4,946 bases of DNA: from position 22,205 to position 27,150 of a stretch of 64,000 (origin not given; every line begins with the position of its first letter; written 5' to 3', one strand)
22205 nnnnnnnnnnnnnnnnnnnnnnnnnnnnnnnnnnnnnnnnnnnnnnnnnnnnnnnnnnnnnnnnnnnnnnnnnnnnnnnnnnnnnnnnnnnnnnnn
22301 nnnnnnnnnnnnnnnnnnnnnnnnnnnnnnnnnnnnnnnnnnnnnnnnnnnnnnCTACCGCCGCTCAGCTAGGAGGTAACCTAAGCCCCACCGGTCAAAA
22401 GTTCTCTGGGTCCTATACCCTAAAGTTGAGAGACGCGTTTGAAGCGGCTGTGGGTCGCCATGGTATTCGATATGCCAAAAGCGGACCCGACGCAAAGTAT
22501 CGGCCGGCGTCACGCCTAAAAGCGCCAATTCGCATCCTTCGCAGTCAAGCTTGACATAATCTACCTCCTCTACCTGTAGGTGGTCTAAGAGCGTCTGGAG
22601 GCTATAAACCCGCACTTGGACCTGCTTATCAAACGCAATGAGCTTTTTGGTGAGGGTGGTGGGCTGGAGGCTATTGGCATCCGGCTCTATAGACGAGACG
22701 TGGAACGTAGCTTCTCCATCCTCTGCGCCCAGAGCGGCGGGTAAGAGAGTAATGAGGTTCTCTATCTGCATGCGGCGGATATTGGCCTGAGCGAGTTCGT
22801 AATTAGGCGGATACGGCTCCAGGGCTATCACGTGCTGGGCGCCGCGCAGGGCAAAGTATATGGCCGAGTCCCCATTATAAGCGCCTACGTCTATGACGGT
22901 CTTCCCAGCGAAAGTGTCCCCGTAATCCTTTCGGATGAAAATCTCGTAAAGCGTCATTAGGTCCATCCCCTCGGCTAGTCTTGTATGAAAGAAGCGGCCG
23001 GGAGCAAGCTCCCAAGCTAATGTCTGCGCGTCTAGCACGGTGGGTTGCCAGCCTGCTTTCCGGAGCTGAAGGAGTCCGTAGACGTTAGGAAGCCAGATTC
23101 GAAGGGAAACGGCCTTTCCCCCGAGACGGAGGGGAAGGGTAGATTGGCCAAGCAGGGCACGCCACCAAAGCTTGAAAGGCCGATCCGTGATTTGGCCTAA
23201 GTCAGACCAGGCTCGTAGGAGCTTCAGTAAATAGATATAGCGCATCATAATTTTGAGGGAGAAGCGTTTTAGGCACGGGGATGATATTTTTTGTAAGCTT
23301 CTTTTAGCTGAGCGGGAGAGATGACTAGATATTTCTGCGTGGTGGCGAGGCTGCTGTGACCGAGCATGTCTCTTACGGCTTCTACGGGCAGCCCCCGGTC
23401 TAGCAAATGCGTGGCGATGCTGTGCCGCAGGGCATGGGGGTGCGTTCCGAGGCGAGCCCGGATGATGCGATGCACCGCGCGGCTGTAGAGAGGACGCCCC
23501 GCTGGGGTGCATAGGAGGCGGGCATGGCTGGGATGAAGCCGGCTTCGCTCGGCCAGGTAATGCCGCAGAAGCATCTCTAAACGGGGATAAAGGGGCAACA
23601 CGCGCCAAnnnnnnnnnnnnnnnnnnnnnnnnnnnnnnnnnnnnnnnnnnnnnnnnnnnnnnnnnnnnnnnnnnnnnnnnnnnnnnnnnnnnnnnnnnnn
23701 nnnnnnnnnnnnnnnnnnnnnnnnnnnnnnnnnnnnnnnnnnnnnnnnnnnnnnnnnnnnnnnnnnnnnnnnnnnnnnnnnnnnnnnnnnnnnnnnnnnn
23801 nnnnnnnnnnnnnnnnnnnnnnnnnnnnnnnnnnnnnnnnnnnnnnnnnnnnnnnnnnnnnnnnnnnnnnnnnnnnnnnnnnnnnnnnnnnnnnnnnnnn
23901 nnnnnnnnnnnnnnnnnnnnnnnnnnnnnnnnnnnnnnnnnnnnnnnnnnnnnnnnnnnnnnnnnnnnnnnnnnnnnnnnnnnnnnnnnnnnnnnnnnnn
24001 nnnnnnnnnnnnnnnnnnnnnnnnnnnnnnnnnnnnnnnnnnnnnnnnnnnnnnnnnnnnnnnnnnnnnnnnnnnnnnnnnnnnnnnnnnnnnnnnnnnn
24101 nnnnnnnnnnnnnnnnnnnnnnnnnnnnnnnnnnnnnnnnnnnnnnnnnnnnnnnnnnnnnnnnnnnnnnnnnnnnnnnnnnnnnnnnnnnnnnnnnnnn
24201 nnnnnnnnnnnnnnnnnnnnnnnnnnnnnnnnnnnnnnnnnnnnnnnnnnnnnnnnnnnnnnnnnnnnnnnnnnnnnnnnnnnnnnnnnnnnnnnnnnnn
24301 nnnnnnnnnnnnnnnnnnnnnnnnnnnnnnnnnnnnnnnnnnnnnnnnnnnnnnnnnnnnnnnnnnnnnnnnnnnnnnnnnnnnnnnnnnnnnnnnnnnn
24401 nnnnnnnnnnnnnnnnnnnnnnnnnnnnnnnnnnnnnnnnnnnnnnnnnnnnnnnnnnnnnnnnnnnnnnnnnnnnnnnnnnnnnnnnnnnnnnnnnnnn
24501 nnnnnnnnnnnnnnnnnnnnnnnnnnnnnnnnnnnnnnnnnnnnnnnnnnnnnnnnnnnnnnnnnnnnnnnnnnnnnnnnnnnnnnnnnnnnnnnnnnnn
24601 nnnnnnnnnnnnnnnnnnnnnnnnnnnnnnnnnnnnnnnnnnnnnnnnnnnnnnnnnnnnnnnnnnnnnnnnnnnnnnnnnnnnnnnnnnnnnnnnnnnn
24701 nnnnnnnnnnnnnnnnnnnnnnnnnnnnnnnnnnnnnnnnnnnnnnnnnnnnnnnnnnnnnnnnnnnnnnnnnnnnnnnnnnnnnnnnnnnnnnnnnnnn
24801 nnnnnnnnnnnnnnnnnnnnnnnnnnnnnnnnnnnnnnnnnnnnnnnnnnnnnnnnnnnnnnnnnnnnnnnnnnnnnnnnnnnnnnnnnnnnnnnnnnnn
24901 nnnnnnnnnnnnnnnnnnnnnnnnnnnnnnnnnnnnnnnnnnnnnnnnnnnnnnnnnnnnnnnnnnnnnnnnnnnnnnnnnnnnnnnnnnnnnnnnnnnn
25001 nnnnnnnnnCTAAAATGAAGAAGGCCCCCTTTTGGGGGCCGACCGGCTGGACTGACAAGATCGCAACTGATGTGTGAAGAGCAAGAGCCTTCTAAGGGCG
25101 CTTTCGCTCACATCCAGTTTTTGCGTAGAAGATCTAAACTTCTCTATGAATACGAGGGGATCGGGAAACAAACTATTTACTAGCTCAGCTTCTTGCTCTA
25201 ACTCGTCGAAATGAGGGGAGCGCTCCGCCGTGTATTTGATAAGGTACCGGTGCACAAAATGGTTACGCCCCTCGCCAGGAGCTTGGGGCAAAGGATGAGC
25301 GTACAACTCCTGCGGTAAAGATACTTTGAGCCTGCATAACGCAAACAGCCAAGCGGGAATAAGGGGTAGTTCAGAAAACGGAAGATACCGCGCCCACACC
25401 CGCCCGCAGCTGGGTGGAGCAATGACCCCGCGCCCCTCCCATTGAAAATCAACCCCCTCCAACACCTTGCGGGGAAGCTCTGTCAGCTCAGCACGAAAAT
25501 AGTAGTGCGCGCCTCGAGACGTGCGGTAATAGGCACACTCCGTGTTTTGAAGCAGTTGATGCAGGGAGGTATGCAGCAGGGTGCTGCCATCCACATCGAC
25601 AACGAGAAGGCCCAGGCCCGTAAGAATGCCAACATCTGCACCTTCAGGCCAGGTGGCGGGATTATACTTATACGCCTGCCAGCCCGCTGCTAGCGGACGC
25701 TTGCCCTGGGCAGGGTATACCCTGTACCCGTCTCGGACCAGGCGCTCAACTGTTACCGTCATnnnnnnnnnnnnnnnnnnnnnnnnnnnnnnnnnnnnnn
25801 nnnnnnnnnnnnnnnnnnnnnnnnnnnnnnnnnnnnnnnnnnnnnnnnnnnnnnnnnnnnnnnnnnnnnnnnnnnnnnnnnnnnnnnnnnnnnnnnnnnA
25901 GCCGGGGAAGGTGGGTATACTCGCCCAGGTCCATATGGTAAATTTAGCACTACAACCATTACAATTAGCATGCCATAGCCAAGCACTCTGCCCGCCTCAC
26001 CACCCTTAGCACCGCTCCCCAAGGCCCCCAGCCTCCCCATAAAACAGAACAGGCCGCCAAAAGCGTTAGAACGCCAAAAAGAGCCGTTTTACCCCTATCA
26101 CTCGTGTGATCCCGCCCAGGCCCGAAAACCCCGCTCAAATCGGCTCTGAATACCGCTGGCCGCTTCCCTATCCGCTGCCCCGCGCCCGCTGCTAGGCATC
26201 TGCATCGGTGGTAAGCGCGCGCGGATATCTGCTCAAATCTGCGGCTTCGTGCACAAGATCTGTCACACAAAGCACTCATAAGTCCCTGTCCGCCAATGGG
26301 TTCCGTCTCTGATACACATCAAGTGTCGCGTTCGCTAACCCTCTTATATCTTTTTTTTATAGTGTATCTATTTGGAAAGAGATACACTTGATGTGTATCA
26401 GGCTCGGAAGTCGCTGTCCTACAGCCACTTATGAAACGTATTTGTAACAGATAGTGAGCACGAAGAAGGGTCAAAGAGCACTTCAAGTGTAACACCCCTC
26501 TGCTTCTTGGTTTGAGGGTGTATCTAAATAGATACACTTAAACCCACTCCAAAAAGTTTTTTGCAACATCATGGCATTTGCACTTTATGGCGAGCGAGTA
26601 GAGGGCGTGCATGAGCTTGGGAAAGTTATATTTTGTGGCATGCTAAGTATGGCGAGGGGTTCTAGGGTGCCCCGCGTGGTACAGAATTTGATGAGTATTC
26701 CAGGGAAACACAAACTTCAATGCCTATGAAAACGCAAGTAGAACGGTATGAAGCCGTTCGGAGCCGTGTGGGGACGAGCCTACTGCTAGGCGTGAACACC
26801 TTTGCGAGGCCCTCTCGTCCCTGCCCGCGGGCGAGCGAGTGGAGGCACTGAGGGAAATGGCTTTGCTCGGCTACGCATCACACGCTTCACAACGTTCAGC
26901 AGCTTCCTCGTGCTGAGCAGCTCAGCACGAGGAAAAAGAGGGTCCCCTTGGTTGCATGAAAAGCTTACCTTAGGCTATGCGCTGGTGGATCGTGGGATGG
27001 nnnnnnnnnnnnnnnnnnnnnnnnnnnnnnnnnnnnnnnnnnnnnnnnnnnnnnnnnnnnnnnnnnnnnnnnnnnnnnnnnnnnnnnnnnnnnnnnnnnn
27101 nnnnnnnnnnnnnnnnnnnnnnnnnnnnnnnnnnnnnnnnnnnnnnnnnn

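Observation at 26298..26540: Cluster of inverted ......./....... heptamers (iteron/operator-like) in a 1 kb non-coding gap beside Xis and Prim-Pol genes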

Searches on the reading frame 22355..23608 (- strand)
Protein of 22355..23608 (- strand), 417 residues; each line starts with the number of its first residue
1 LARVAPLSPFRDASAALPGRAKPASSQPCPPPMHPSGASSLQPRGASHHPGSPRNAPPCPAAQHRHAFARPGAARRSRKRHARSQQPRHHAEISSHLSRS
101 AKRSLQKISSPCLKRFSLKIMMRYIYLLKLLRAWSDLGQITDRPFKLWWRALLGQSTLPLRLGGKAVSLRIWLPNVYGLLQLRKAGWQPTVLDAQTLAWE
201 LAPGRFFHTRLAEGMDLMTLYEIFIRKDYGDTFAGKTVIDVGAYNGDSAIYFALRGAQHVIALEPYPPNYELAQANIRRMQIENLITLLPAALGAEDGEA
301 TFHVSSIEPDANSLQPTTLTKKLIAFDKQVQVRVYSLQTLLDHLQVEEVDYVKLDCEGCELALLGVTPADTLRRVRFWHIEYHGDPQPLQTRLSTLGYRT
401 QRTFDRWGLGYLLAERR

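Call 8: search_protein_families(library=pfam, proteins=[window:22355-23608:-], max_evalue=0.01)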
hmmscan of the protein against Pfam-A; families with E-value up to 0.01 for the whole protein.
window:22355-23608:- (417 aa): 1 family
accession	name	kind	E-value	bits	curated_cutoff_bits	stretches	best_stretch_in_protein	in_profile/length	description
PF05050.19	Methyltransf_21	-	1.7e-18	67.8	22.7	1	240-386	1-152/173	Methyltransferase FkbM domain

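Call 21: search_protein_families(library=ncbifam, proteins=[window:22355-23608:-], max_evalue=0.01)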
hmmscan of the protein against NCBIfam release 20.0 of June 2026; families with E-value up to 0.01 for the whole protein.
window:22355-23608:- (417 aa): 1 family
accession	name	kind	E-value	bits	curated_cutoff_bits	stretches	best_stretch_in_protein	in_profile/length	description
TIGR01444.1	fkbM_fam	subfamily_domain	8.4e-31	107.3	37.7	1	237-383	1-143/143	FkbM family methyltransferase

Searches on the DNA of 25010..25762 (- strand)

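Call 59: search_rna_families(sources=[L006, L010, L005], threshold=gathering)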
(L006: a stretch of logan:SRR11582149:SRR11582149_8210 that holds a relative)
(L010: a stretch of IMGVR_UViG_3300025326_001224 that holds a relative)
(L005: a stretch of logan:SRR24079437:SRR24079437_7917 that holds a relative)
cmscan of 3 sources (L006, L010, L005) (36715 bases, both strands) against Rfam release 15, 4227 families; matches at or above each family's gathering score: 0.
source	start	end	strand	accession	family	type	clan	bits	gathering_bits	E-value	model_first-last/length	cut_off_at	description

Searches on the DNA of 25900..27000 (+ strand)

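Call 11: search_rna_families(source=window, start=25900, end=27000, threshold=evalue, max_evalue=5)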
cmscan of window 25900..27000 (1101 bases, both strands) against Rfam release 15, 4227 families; matches with E-value up to 5: 4.
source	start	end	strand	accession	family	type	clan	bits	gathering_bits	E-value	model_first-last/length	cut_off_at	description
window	26301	26411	+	RF03631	MIR3440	Gene; miRNA;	-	21.1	105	0.12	1-127/127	no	MIR3440 microRNA precursor family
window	25920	26036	-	RF02127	GNAS-AS1_1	Gene; lncRNA;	-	20.2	45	1.2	1-105/105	no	GNAS antisense RNA 1 conserved region 1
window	26299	26411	+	RF00452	MIR172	Gene; miRNA;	-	18.7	70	0.49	1-114/114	no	mir-172 microRNA precursor family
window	26855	26969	-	RF00601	SCARNA20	Gene; snRNA; snoRNA; scaRNA;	-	16.3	44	1.9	1-130/130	no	Small Cajal body specific RNA 20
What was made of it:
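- On Known RNA family (Rfam 15): Only sub-threshold microRNA-hairpin noise appears (call 11).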

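Call 79: search_dna_similar(query=window:25935-26976:+, collection=phages, mode=distant, max_rows=10, max_evalue=0.01)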
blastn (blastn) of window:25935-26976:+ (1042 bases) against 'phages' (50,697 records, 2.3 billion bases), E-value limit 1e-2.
No match.

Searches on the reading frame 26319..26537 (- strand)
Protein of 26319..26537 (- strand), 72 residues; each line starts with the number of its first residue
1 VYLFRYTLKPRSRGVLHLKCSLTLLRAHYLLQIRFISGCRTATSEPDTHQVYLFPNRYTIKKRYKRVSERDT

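Call 8: search_protein_families(library=pfam, proteins=[window:26319-26537:-], max_evalue=0.01)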
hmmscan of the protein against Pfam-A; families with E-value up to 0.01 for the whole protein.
window:26319-26537:- (72 aa): 0 families
